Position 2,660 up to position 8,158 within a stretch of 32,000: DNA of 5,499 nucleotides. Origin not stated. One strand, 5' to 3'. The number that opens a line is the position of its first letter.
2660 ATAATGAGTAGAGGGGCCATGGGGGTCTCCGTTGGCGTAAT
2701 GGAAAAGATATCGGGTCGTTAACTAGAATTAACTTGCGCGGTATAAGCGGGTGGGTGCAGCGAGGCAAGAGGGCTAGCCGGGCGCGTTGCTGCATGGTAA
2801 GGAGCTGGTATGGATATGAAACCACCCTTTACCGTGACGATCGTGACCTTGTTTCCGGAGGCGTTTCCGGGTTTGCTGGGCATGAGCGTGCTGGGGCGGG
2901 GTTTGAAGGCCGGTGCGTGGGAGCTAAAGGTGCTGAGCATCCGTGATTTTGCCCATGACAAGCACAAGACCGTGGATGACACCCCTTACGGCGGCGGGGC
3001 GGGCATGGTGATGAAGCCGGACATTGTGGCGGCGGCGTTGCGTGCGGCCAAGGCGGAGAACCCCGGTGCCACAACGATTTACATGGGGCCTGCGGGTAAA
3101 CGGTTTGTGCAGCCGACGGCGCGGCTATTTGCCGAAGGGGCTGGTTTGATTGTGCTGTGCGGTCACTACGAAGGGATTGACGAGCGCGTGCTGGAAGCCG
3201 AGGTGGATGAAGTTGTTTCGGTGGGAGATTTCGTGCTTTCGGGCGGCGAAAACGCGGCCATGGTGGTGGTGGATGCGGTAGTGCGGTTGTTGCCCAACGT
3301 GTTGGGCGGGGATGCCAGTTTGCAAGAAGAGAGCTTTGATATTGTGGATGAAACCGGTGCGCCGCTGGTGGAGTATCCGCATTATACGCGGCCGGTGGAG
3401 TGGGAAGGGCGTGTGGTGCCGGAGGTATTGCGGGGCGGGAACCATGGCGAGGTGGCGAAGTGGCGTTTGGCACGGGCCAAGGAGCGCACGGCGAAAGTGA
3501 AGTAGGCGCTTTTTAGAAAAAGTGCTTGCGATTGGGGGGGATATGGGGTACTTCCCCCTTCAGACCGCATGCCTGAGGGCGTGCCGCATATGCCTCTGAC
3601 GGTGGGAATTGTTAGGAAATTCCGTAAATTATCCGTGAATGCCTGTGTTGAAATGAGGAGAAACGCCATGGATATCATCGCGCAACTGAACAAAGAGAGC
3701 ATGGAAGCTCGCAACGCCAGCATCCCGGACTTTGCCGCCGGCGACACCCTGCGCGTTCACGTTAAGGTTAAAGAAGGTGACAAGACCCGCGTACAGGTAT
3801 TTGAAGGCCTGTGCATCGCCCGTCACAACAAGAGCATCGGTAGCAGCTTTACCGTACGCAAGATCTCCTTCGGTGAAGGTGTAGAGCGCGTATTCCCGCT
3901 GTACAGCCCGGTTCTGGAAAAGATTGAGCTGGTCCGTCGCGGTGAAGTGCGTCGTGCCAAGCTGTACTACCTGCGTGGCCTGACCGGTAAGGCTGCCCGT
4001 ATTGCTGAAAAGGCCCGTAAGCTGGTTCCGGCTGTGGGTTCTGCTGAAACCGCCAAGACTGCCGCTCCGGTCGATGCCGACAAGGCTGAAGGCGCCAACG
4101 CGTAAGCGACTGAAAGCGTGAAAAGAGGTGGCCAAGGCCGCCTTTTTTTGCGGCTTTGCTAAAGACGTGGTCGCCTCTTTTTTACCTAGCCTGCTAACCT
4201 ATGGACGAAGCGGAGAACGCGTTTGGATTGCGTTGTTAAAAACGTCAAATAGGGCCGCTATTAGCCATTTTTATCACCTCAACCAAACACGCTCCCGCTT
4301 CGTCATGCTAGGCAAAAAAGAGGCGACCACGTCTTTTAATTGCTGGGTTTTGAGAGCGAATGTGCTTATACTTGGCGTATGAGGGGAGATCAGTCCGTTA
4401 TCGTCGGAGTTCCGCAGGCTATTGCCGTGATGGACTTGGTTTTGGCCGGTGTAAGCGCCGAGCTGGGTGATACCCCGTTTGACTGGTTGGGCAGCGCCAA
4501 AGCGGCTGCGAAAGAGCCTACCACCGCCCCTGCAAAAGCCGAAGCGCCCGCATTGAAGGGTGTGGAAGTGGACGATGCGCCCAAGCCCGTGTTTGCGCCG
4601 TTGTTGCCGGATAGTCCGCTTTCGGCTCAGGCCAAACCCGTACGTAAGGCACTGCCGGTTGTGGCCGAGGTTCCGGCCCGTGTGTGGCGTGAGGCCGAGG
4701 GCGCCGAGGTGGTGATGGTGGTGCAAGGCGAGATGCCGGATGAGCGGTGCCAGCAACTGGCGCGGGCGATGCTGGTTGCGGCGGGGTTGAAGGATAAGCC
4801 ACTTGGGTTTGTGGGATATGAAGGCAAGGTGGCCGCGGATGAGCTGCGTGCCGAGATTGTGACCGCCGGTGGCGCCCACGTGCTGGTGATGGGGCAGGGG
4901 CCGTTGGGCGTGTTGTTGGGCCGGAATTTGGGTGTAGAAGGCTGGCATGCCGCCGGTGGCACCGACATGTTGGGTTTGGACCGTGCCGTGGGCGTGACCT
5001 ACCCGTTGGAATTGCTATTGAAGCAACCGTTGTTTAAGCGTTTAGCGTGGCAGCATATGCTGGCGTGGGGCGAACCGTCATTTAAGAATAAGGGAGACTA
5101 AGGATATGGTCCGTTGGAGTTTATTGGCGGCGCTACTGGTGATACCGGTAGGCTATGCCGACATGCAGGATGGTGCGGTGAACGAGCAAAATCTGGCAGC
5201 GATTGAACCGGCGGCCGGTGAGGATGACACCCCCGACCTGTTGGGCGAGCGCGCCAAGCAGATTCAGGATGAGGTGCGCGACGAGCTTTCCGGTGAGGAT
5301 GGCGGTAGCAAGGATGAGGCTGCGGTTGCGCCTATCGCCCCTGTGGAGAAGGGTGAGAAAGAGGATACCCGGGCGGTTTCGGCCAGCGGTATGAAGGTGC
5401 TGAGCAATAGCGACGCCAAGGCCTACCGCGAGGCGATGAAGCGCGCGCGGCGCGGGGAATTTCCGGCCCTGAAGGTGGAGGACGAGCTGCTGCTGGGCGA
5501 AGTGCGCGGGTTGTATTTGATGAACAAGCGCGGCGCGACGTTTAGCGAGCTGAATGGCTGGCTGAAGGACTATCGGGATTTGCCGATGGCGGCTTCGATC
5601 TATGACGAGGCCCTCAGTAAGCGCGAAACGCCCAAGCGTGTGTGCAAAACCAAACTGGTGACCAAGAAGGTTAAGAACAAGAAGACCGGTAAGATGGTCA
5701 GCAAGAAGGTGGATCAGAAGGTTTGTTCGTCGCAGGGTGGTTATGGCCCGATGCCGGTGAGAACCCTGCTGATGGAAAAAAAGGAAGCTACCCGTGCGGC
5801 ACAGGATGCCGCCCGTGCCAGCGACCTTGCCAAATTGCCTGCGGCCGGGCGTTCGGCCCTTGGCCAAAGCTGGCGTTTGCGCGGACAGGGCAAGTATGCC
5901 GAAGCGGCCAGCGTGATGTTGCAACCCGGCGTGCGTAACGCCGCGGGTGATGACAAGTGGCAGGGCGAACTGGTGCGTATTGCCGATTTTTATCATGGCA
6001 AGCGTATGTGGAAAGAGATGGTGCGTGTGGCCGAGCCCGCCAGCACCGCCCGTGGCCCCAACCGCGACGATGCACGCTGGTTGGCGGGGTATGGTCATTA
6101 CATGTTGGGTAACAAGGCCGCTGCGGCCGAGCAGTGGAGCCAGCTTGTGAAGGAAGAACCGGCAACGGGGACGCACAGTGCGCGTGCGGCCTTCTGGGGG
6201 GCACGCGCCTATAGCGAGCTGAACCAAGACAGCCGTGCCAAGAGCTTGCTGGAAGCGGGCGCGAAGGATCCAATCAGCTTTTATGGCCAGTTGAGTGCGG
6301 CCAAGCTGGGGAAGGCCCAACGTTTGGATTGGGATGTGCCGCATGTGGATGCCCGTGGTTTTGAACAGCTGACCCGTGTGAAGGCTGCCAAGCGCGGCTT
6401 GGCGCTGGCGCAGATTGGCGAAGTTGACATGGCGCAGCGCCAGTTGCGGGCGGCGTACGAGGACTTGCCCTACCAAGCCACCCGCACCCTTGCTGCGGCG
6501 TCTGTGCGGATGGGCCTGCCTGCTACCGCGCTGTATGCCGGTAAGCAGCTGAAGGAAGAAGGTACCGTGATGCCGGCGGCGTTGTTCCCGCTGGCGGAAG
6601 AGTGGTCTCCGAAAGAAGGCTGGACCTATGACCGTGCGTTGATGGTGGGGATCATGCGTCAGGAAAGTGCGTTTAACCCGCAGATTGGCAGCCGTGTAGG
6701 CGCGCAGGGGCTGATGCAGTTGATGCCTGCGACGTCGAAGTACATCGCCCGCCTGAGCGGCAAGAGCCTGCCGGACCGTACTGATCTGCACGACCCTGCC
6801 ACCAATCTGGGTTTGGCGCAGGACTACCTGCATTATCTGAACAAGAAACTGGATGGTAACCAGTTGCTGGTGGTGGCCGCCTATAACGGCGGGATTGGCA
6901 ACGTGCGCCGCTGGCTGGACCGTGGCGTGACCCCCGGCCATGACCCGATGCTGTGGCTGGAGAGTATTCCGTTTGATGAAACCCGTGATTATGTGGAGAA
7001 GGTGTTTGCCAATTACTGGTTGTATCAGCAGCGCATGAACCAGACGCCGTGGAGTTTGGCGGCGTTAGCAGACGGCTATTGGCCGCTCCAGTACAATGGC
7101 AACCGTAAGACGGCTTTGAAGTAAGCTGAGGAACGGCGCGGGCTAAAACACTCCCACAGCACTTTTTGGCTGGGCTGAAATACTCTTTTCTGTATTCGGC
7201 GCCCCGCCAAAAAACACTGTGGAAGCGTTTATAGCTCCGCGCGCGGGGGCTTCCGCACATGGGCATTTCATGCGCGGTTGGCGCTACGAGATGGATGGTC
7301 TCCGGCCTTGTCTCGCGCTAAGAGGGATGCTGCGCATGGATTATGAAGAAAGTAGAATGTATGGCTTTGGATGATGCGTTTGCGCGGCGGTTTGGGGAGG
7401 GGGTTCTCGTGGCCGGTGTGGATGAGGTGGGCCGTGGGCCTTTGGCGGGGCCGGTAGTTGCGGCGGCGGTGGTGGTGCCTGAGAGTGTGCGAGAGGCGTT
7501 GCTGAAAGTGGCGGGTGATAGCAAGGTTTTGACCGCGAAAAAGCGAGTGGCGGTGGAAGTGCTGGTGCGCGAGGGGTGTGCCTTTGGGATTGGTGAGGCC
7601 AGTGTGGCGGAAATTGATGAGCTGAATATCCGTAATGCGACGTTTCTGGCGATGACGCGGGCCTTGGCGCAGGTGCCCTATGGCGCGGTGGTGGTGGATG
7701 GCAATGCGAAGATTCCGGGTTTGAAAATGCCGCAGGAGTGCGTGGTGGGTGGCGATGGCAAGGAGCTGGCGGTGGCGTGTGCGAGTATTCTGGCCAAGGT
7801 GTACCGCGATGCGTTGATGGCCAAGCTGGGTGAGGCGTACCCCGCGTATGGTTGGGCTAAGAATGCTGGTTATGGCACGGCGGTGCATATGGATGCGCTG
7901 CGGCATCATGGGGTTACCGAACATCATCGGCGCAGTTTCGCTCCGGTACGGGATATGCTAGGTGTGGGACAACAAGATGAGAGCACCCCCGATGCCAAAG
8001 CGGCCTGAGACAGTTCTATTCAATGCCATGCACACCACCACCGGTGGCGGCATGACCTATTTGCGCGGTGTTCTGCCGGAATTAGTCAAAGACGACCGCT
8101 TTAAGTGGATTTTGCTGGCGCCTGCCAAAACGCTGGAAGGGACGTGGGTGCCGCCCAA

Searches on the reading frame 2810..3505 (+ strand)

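Call 49: search_protein_families(library=pfam, proteins=[window:2810-3505:+], max_evalue=0.00001)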
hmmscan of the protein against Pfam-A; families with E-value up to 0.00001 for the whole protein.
window:2810-3505:+ (231 aa): 1 family
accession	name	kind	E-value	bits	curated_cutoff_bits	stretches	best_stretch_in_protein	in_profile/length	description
PF01746.26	tRNA_m1G_MT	-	4.6e-51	173.8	27.3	1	33-229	6-192/195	tRNA (Guanine-1)-methyltransferase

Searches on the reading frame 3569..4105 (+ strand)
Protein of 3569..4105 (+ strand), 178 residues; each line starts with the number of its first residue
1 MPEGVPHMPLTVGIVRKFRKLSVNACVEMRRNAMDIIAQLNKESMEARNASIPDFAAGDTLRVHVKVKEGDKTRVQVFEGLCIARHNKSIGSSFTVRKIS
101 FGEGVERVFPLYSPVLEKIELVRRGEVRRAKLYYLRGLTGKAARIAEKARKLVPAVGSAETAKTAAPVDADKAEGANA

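Call 49: search_protein_families(library=pfam, proteins=[window:3569-4105:+], max_evalue=0.00001)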
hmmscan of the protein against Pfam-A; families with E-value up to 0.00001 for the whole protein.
window:3569-4105:+ (178 aa): 1 family
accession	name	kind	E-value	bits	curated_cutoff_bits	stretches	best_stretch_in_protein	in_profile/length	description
PF01245.26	Ribosomal_L19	-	1.6e-47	160.5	22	1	36-148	2-111/111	Ribosomal protein L19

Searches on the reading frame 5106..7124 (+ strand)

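Call 49: search_protein_families(library=pfam, proteins=[window:5106-7124:+], max_evalue=0.00001)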
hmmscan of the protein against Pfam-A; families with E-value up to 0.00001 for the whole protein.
window:5106-7124:+ (672 aa): 1 family
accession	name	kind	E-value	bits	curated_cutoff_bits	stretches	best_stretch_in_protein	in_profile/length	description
PF01464.25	SLT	-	3.7e-27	94.6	21.3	1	506-605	10-106/117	Transglycosylase SLT domain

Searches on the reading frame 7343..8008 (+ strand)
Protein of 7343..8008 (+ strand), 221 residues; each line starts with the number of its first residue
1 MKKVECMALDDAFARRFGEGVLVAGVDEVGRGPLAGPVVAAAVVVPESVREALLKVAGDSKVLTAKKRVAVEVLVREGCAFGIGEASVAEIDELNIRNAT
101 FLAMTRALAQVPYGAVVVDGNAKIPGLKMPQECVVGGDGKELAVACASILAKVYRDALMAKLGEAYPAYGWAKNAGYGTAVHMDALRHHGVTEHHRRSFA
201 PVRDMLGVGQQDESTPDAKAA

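Call 49: search_protein_families(library=pfam, proteins=[window:7343-8008:+], max_evalue=0.00001)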
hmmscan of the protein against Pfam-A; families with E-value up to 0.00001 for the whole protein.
window:7343-8008:+ (221 aa): 1 family
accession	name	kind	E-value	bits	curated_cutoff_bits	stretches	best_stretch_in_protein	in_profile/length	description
PF01351.25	RNase_HII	-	6.3e-39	134.4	25.8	1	24-201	1-198/199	Ribonuclease HII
